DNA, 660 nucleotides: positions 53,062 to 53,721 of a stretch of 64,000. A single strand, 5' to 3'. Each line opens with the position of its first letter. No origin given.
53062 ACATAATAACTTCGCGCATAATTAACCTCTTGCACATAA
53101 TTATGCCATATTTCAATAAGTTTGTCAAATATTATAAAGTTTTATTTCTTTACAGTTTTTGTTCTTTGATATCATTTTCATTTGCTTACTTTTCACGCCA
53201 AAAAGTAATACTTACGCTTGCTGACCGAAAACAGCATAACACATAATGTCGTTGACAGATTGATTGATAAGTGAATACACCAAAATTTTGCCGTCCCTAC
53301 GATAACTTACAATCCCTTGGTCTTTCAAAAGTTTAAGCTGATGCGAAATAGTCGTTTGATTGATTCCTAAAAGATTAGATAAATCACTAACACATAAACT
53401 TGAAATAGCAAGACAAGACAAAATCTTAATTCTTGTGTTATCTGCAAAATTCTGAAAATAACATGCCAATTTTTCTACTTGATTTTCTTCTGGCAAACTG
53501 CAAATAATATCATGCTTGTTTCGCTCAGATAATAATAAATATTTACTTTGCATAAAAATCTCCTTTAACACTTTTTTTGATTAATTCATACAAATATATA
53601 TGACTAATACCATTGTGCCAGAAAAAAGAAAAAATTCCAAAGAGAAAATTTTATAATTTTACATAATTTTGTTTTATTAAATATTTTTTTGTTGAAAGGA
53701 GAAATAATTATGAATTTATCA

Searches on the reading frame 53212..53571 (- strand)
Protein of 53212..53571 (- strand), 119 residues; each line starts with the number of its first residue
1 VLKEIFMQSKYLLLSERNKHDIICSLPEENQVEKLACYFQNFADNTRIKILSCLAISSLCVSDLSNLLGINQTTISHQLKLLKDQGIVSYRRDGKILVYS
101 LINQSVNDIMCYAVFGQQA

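Call 7: search_protein_families(library=pfam, proteins=[window:53212-53571:-], max_evalue=0.1)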
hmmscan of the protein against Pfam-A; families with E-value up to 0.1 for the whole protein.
window:53212-53571:- (119 aa): 19 families
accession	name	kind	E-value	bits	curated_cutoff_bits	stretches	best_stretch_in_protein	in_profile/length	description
PF01022.26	HTH_5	-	2.2e-16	59.9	22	1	44-90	1-47/47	Bacterial regulatory protein, arsR family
PF12840.13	HTH_20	-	8.3e-07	29.3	27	1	43-89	2-49/51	Helix-turn-helix domain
PF13545.12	HTH_Crp_2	-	5e-05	23.6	27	1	62-98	26-61/70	Crp-like helix-turn-helix domain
PF02002.24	TFIIE_alpha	-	6.6e-05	23.2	22.9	1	40-93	8-62/105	TFIIE alpha subunit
PF13412.12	HTH_24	-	7.6e-05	22.6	21.9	1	44-88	2-47/48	Winged helix-turn-helix DNA-binding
PF12802.13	MarR_2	-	0.00096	19.7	27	1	61-94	23-56/61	MarR family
PF13601.12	HTH_34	-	0.011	16.3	27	1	47-92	2-48/80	Winged helix DNA-binding domain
PF25213.1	HVO_A0261_N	-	0.013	15.8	35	1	46-93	12-58/86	HVO_A0261 N-terminal domain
PF13730.12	HTH_36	-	0.024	14.8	25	1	60-88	27-55/55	Helix-turn-helix domain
PF21531.3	Rv2175c_wHTH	-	0.028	14.8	27.1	1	58-98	15-52/57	DNA-binding protein Rv2175c, wHTH domain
PF01978.25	TrmB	-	0.031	14.6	25.6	1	59-102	23-65/68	Sugar-specific transcriptional regulator TrmB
PF01047.28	MarR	-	0.032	14.5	24.6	1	47-92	5-51/59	MarR family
PF01325.25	Fe_dep_repress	-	0.033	14.8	26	1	61-93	25-57/60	Iron dependent repressor, N-terminal DNA binding domain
PF10075.15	CSN8_PSD8_EIF3K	-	0.037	14.4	23.7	1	14-75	51-115/144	CSN8/PSMD8/EIF3K family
PF03965.22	Penicillinase_R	-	0.053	14.3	22.6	1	62-100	25-63/115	Penicillinase repressor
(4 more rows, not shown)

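Call 8: search_protein_families(library=ncbifam, proteins=[window:53212-53571:-], max_evalue=0.1)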
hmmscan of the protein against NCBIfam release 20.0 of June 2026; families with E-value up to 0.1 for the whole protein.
window:53212-53571:- (119 aa): 20 families
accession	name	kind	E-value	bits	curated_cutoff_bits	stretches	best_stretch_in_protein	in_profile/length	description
NF033788.1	HTH_metalloreg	subfamily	3.4e-23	81.2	55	1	36-110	2-77/77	metalloregulator ArsR/SmtB family transcription factor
NF033789.1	repress_SdpR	subfamily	1.9e-13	50.1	100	1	39-111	2-74/79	autorepressor SdpR family transcription factor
NF040642.1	sulf_sens_BigR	equivalog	4.8e-11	42.6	155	1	32-110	7-85/95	sulfite-sensing transcriptional repressor BigR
NF045707.1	Dbac_1936_reg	equivalog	1.7e-10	40.8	115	1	31-110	3-82/99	ArsR/SmtB-type metalloregulator TsoR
NF041413.1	ArsR_Rv2640c_fam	equivalog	2.3e-09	37.6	155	1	29-107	26-107/118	Rv2640c family ArsR-like transcriptional regulator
NF007528.0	PRK10141.1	subfamily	3.3e-09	36.6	97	1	38-102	9-74/117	metalloregulator ArsR/SmtB family transcription factor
NF047906.1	CdPbTransRegCmtR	equivalog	3e-06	27.1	150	1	29-107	5-83/104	Cd(II)/Pb(II)-sensing metalloregulatory transcriptional regulator CmtR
NF053755.1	MsvR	equivalog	3.9e-05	23.5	220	1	44-93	12-61/236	transcriptional factor MsvR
NF052532.1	TransRegPagRBaca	equivalog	0.00027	21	170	1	30-111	12-93/99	transcriptional repressor PagR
NF053602.1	Phr_regulator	exception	0.00036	20.2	320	1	43-92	10-59/191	heat shock transcription regulator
TIGR01884.1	cas_HTH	subfamily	0.00046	19.6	60.2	1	43-92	140-190/202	CRISPR-associated CARF protein Csa3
NF038251.1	AdcR_fam_Zn_TF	equivalog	0.00068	19.9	175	1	29-104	18-98/143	zinc-dependent MarR family transcriptional regulator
NF007316.0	PRK09802.1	equivalog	0.0028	16.9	351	1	49-101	21-74/269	DeoR family transcriptional regulator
NF008847.0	PRK11886.1-2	equivalog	0.0039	16.5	293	1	45-96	5-57/320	bifunctional biotin--[acetyl-CoA-carboxylase] ligase/biotin operon repressor BirA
NF040939.2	trans_reg_lrs14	equivalog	0.0057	16.7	90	1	44-92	20-70/103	Lrs14 family HTH-type transcriptional regulator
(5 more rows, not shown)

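Call 28: find_encoding_contigs(protein=window:53212-53553:-, flank=2500, max_places=10)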
Protein window:53212-53553:- (113 aa): 11 contigs read that carry it; 10 places shown.
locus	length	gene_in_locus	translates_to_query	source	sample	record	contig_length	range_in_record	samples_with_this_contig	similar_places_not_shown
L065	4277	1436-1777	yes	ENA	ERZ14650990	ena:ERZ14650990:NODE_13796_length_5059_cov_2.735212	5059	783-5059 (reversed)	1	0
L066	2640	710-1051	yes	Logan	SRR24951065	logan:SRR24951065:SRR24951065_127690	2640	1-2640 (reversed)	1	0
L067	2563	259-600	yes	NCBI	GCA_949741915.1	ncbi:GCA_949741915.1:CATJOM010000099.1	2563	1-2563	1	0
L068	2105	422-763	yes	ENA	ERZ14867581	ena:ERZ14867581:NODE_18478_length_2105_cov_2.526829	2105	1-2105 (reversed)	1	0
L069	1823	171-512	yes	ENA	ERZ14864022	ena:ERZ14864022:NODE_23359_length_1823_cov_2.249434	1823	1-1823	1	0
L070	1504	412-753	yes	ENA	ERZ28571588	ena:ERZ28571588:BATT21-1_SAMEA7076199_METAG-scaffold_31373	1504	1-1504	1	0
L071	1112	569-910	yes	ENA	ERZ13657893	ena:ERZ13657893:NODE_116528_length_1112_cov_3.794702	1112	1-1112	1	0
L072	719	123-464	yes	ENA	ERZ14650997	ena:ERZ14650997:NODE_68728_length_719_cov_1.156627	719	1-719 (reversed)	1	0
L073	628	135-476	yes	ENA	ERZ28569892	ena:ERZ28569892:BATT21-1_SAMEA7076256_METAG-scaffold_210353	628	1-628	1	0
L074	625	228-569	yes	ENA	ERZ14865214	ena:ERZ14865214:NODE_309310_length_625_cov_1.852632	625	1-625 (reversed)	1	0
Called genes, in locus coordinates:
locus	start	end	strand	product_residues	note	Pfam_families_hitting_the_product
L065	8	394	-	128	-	-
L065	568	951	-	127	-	-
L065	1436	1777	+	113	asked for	PF12840:HTH_20 (weak), PF01022:HTH_5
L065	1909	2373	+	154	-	-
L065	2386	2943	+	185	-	PF02677:QueH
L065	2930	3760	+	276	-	PF10502:Peptidase_S26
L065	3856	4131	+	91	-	PF00216:Bac_DNA_binding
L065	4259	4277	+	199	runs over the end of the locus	-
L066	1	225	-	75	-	?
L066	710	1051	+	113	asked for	PF12840:HTH_20 (weak), PF01022:HTH_5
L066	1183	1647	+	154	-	-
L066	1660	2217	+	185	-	PF02677:QueH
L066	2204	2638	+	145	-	?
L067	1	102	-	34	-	?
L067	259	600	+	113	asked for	PF12840:HTH_20 (weak), PF01022:HTH_5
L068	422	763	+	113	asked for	PF12840:HTH_20 (weak), PF01022:HTH_5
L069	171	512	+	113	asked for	PF12840:HTH_20 (weak), PF01022:HTH_5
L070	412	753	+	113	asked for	PF12840:HTH_20 (weak), PF01022:HTH_5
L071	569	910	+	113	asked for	PF12840:HTH_20 (weak), PF01022:HTH_5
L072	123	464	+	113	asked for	PF12840:HTH_20 (weak), PF01022:HTH_5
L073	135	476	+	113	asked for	PF12840:HTH_20 (weak), PF01022:HTH_5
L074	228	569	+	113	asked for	PF12840:HTH_20 (weak), PF01022:HTH_5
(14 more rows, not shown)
